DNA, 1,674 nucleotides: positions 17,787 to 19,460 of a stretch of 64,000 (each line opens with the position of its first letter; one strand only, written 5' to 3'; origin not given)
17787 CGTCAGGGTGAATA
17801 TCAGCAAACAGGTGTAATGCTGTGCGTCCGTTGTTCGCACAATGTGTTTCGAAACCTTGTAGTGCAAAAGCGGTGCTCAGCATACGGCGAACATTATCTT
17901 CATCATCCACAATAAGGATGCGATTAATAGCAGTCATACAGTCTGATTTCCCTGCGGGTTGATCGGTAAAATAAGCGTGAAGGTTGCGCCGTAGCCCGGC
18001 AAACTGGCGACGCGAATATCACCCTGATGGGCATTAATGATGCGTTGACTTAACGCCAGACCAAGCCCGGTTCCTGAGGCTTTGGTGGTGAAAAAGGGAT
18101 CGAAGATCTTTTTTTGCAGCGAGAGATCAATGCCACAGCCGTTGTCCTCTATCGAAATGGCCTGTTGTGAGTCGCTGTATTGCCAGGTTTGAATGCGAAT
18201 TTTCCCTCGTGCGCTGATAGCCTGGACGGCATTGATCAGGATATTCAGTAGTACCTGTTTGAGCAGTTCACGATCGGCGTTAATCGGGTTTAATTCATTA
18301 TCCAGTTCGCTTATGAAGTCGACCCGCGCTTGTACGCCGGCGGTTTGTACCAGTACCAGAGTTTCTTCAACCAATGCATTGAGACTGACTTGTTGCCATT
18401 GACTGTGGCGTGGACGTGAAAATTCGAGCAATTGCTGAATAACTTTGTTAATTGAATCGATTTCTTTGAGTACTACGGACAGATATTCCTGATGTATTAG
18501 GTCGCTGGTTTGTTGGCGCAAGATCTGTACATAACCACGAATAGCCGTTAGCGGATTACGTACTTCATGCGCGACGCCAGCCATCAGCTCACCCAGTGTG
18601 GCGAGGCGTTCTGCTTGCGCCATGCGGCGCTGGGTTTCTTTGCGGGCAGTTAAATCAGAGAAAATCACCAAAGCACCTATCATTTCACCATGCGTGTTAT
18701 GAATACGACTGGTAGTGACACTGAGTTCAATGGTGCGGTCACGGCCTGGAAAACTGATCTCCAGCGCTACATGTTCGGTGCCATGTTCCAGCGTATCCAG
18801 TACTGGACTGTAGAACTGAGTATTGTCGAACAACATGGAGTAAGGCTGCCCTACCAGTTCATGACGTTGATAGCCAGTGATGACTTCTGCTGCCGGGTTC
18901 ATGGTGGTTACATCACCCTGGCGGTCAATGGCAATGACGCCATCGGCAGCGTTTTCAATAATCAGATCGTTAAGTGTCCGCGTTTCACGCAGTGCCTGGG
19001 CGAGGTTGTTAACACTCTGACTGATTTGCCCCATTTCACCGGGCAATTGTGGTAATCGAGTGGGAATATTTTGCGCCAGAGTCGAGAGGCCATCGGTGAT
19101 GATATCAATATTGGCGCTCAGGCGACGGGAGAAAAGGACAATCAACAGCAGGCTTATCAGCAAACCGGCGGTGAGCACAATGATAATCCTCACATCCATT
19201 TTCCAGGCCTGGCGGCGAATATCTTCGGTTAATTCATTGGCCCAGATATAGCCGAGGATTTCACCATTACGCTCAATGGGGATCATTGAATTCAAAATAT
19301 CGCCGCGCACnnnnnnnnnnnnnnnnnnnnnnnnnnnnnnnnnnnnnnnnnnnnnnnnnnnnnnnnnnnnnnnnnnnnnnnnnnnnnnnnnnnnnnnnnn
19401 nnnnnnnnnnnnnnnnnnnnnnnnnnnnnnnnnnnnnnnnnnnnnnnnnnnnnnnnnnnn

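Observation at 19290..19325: Apparent 1-nt deletion frameshift splitting atoS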

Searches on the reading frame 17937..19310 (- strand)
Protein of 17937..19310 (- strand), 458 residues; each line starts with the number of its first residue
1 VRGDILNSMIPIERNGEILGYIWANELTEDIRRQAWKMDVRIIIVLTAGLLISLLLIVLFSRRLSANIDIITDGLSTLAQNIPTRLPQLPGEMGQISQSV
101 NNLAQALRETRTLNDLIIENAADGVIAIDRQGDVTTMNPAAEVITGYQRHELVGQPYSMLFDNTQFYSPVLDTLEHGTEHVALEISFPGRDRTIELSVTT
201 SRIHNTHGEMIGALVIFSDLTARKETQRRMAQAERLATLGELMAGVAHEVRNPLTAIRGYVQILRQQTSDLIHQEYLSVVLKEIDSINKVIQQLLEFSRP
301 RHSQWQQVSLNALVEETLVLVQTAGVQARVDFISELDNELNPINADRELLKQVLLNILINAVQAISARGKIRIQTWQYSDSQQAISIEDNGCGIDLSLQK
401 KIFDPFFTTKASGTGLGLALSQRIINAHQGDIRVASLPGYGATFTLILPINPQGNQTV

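Call 23: search_protein_families(library=pfam, proteins=[window:17937-19310:-])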
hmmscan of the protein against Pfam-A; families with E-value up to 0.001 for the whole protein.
window:17937-19310:- (458 aa): 7 families
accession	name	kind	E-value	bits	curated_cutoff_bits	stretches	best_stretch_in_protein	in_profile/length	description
PF02518.31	HATPase_c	-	1.4e-25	90.4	26.4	1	346-450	2-109/111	Histidine kinase-, DNA gyrase B-, and HSP90-like ATPase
PF00989.32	PAS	-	7e-24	84.5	22.6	1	115-219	4-112/113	PAS fold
PF00512.31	HisKA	-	1.6e-17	63.8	26.9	1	239-301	2-64/66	His Kinase A (phospho-acceptor) domain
PF13426.13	PAS_9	-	1.1e-11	45.3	27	1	123-222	2-103/103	PAS domain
PF08448.16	PAS_4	-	1.2e-10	42.1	23.1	1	119-225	2-110/110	PAS fold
PF13188.13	PAS_8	-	3.7e-06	27.1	21.8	1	117-166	6-52/65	PAS domain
PF00672.30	HAMP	-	0.00045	20.9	25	0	59-109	1-53/53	HAMP domain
